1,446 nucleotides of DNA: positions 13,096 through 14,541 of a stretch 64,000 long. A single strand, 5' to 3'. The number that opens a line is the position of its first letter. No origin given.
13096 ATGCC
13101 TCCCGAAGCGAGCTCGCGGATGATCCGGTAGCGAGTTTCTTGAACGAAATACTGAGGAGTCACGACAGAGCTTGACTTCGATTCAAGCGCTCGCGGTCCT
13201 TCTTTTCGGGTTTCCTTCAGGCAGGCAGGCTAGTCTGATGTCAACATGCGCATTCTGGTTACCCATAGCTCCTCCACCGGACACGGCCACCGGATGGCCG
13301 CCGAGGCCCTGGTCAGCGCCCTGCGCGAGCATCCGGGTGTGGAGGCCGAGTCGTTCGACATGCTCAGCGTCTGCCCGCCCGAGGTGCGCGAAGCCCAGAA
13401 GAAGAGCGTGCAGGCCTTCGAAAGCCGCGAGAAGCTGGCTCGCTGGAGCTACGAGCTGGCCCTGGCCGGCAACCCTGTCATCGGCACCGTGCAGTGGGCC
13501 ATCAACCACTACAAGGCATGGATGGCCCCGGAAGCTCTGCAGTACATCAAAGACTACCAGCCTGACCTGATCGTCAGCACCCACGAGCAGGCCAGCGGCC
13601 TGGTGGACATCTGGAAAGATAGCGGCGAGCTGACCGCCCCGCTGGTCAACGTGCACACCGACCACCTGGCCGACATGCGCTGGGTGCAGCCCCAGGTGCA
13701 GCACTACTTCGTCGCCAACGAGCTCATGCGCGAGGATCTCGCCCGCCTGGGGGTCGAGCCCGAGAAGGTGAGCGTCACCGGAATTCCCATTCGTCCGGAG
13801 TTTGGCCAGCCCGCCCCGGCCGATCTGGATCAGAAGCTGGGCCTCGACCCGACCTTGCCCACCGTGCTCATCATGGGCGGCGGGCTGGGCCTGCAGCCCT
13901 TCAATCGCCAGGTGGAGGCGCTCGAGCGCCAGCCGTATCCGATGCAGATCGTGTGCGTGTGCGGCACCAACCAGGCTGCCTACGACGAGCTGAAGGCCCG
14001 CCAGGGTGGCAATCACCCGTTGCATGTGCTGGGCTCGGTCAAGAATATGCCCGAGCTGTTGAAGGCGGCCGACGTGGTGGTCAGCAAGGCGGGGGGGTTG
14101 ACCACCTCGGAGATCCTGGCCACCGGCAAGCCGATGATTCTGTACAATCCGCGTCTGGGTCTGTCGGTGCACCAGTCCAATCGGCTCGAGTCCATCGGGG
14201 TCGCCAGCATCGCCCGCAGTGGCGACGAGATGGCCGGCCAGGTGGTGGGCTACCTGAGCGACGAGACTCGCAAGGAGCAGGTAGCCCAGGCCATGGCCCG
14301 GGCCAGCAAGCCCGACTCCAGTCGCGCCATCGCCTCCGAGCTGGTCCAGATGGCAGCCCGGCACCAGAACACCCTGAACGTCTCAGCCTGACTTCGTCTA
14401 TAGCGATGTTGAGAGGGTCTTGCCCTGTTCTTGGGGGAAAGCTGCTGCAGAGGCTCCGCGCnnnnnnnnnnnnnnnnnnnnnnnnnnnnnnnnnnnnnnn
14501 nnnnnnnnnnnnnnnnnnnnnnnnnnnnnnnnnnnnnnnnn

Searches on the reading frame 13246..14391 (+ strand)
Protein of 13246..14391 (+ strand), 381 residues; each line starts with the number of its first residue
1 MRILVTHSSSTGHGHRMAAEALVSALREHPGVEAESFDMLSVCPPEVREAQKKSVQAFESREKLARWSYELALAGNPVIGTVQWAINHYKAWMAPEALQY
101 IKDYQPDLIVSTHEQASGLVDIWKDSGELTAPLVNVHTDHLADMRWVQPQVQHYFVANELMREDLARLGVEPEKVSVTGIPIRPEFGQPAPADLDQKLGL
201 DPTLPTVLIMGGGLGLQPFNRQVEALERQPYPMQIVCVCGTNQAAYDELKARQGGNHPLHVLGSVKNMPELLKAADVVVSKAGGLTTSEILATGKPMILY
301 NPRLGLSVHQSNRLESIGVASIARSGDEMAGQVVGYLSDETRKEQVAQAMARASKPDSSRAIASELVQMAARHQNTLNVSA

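Call 4: search_protein_families(library=pfam, proteins=[window:13246-14391:+], max_evalue=0.01)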
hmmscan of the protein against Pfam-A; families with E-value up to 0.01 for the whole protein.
window:13246-14391:+ (381 aa): 7 families
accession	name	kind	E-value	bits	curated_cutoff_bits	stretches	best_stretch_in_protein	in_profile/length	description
PF06925.17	MGDG_synth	-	9.3e-21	75.1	25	1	15-182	1-169/169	Monogalactosyldiacylglycerol (MGDG) synthase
PF04101.22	Glyco_tran_28_C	-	5.3e-14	53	22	1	206-362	1-162/166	Glycosyltransferase family 28 C-terminal domain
PF00534.26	Glycos_transf_1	-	2e-07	31.1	26.4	1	196-340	7-159/172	Glycosyl transferases group 1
PF13692.12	Glyco_trans_1_4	-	4.7e-05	24.1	27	1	219-301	20-107/142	Glycosyl transferases group 1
PF02350.25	Epimerase_2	-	0.00041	19.7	30.6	0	217-314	201-301/347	UDP-N-acetylglucosamine 2-epimerase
PF13439.12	Glyco_transf_4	-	0.0016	18.9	28.5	0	90-178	57-162/170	Glycosyltransferase Family 4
PF13579.12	Glyco_trans_4_4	-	0.0029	18.4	29.7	0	144-177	121-154/158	Glycosyl transferase 4-like domain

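Call 65: search_protein_families(library=ncbifam, proteins=[window:13246-14391:+], max_evalue=0.00001)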
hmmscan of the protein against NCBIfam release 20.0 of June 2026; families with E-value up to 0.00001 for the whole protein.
window:13246-14391:+ (381 aa): 5 families
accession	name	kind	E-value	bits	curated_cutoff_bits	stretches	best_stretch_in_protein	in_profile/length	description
NF010135.0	PRK13609.1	equivalog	2.3e-49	168.4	500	1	8-378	11-377/388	diglucosyl diacylglycerol synthase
NF010134.0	PRK13608.1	equivalog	8.6e-39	133.7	557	1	100-372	99-371/391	diglucosyl diacylglycerol synthase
TIGR01133.1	murG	equivalog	4.6e-19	68.6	250.25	1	172-365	153-352/353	undecaprenyldiphospho-muramoylpentapeptide beta-N-acetylglucosaminyltransferase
NF009102.0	PRK12446.1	equivalog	3.7e-11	42.5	339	1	170-300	151-278/352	undecaprenyldiphospho-muramoylpentapeptide beta-N-acetylglucosaminyltransferase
TIGR03590.1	PseG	equivalog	2.2e-08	34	153.55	1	181-300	153-267/280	UDP-2,4-diacetamido-2,4,6-trideoxy-beta-L-altropyranose hydrolase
